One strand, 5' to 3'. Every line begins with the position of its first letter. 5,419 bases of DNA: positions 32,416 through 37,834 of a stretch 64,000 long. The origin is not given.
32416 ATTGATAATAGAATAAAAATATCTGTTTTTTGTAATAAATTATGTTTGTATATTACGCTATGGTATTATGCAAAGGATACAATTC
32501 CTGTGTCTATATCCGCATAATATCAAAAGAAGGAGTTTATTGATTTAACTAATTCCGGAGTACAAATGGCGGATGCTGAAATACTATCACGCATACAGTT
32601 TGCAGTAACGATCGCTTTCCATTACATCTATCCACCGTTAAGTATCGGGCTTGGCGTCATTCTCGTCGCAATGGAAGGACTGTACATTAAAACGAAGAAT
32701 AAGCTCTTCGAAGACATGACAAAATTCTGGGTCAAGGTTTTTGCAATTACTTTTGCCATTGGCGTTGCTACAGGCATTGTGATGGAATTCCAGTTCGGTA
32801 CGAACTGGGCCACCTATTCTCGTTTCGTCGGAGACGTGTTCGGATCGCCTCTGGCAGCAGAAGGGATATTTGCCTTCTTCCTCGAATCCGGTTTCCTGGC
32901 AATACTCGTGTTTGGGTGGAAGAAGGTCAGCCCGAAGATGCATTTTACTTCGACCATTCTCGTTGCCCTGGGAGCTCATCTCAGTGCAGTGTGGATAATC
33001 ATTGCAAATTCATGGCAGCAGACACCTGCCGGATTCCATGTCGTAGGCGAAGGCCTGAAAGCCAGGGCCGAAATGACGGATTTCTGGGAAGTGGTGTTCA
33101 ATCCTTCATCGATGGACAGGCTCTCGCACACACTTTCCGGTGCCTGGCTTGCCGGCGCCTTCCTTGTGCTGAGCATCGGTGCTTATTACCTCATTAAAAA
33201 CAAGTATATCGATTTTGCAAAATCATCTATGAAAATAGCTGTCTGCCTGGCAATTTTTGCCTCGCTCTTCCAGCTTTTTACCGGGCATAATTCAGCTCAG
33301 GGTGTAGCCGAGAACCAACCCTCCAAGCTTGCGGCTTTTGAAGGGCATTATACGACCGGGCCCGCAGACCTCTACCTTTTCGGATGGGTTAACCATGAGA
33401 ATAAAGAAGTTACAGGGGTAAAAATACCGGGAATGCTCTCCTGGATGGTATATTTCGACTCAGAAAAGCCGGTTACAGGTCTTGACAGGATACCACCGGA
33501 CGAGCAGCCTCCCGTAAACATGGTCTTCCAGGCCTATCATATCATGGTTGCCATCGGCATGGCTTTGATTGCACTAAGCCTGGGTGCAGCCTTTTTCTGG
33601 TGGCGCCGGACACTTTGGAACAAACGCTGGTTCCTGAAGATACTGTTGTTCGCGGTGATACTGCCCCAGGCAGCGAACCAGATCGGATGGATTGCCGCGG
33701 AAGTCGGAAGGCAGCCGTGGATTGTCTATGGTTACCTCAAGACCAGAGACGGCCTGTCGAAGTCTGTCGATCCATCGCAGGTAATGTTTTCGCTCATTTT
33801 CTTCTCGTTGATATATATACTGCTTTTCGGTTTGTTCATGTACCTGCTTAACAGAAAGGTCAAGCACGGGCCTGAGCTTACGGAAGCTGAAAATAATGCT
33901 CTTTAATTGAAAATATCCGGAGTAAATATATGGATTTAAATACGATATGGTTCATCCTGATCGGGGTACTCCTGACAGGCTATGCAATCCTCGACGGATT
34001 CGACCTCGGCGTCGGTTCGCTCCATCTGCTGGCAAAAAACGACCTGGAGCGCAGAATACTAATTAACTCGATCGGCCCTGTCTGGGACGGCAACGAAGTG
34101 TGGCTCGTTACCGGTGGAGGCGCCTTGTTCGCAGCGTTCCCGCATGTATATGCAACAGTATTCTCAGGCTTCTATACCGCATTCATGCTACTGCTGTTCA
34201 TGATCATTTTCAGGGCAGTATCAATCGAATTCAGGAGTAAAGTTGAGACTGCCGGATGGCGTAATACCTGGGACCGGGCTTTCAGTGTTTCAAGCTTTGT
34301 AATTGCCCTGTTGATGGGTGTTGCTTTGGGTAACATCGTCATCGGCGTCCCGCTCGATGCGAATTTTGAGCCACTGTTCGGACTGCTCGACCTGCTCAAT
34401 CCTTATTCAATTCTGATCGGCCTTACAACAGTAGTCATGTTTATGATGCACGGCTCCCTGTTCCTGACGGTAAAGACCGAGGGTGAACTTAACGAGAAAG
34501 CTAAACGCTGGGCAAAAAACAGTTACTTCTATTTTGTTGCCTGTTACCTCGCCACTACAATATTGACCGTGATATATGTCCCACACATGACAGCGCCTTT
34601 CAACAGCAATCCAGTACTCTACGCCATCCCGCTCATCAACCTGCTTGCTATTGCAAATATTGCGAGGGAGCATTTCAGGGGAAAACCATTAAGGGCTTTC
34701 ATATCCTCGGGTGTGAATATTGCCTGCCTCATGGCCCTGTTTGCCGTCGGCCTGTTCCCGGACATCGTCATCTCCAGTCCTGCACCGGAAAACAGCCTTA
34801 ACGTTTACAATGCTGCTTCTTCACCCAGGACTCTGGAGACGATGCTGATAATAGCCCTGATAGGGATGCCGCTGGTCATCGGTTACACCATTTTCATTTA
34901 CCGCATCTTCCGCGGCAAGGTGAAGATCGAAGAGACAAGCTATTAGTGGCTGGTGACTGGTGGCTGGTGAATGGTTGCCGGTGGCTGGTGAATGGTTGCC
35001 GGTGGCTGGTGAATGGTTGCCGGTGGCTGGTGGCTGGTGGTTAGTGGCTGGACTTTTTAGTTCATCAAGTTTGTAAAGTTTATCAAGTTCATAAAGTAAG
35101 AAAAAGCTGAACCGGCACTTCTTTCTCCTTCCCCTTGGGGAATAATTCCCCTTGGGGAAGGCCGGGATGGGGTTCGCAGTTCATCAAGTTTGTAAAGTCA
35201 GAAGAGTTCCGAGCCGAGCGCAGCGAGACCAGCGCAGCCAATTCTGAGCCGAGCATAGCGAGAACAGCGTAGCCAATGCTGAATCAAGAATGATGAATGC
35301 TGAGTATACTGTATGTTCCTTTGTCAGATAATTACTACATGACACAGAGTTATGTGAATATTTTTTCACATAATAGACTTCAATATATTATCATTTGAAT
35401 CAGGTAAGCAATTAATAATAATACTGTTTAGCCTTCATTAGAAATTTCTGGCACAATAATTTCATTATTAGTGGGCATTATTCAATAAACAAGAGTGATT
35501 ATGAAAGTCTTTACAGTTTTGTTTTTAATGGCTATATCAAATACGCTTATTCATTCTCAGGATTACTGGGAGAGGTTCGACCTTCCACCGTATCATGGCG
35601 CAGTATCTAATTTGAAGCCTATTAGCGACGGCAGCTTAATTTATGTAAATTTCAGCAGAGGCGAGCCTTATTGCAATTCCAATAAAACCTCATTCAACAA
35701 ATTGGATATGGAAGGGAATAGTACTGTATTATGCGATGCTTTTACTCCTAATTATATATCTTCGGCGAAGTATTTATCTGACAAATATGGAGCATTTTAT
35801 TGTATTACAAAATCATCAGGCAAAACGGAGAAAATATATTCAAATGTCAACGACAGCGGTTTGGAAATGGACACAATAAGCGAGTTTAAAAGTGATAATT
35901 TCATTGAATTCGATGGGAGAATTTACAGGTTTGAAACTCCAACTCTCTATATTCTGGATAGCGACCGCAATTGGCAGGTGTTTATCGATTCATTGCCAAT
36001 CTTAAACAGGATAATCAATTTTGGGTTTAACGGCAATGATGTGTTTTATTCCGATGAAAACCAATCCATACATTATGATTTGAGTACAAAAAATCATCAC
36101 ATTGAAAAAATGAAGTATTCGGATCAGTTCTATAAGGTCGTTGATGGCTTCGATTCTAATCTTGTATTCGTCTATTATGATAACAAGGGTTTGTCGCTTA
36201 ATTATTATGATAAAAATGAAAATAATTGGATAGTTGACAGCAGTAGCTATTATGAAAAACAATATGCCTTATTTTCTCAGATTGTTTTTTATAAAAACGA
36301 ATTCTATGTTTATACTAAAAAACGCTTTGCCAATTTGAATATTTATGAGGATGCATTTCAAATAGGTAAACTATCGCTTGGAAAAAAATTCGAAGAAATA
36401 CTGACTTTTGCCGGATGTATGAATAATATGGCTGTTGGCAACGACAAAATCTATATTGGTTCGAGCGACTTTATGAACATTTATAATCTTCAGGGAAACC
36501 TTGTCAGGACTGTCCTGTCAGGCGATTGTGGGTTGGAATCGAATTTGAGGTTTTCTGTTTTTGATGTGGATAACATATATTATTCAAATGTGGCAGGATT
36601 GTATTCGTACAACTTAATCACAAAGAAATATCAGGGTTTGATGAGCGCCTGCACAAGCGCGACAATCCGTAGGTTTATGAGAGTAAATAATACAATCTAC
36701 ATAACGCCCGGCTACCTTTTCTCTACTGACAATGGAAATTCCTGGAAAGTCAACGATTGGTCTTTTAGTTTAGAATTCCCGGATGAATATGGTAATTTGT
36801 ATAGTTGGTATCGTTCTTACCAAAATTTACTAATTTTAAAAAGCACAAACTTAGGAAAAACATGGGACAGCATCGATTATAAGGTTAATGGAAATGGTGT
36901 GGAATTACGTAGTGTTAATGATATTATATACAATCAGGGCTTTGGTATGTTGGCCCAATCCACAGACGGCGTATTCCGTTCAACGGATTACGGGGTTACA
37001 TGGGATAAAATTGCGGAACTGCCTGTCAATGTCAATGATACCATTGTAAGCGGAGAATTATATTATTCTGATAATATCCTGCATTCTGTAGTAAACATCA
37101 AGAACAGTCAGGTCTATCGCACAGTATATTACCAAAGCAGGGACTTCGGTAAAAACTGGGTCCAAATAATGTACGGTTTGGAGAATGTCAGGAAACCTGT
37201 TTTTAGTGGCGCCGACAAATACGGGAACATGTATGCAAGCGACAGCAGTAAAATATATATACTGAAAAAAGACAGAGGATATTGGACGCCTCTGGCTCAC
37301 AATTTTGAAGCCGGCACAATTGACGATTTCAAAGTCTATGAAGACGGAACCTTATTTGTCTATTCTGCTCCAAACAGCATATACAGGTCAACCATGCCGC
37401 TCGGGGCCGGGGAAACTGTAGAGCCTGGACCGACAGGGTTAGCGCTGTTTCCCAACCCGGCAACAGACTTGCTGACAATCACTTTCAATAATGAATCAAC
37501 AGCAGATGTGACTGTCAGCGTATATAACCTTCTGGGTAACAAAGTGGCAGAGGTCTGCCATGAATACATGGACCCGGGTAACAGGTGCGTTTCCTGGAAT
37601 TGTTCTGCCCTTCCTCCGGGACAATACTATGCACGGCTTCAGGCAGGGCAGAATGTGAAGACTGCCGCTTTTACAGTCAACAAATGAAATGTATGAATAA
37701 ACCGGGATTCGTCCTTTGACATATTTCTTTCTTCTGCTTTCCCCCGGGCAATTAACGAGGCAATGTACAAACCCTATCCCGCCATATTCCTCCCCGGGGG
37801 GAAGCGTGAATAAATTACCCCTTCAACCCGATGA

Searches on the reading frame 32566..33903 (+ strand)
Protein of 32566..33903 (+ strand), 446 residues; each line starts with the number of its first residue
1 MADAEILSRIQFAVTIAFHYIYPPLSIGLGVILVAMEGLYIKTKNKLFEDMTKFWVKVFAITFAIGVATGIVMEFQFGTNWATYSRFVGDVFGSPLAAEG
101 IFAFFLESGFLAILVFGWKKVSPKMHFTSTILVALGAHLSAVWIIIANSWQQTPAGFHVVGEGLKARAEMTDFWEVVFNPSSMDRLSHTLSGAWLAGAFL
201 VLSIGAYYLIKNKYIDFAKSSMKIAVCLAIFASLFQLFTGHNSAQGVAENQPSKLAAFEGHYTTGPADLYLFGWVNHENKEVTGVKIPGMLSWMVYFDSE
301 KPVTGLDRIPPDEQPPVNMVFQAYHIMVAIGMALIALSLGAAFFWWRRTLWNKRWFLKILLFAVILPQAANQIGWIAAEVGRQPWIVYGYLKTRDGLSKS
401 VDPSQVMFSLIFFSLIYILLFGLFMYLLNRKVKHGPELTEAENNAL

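Call 67: search_protein_families(library=pfam, proteins=[window:32566-33903:+], max_evalue=0.0001)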
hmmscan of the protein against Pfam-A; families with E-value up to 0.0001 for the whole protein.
window:32566-33903:+ (446 aa): 1 family
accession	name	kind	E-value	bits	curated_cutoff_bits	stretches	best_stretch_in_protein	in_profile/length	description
PF01654.22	Cyt_bd_oxida_I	-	3.1e-166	553.5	26.2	1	7-436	1-418/418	Cytochrome bd terminal oxidase subunit I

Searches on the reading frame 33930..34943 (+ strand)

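Call 67: search_protein_families(library=pfam, proteins=[window:33930-34943:+], max_evalue=0.0001)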
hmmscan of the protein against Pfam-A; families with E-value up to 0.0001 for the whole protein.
window:33930-34943:+ (338 aa): 1 family
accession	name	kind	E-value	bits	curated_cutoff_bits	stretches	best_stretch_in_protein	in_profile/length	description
PF02322.20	Cyt_bd_oxida_II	-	3.5e-108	362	35.6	1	3-327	1-302/302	Cytochrome bd terminal oxidase subunit II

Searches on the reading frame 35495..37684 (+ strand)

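Call 67: search_protein_families(library=pfam, proteins=[window:35495-37684:+], max_evalue=0.0001)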
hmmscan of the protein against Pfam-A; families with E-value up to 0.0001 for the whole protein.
window:35495-37684:+ (730 aa): 2 families
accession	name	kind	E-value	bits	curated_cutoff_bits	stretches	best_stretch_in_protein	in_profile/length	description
PF18962.6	Por_Secre_tail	-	1.4e-12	48.2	27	1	651-723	1-70/75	Secretion system C-terminal sorting domain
PF02012.26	BNR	-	4e-05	23.4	27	0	494-505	1-12/12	BNR/Asp-box repeat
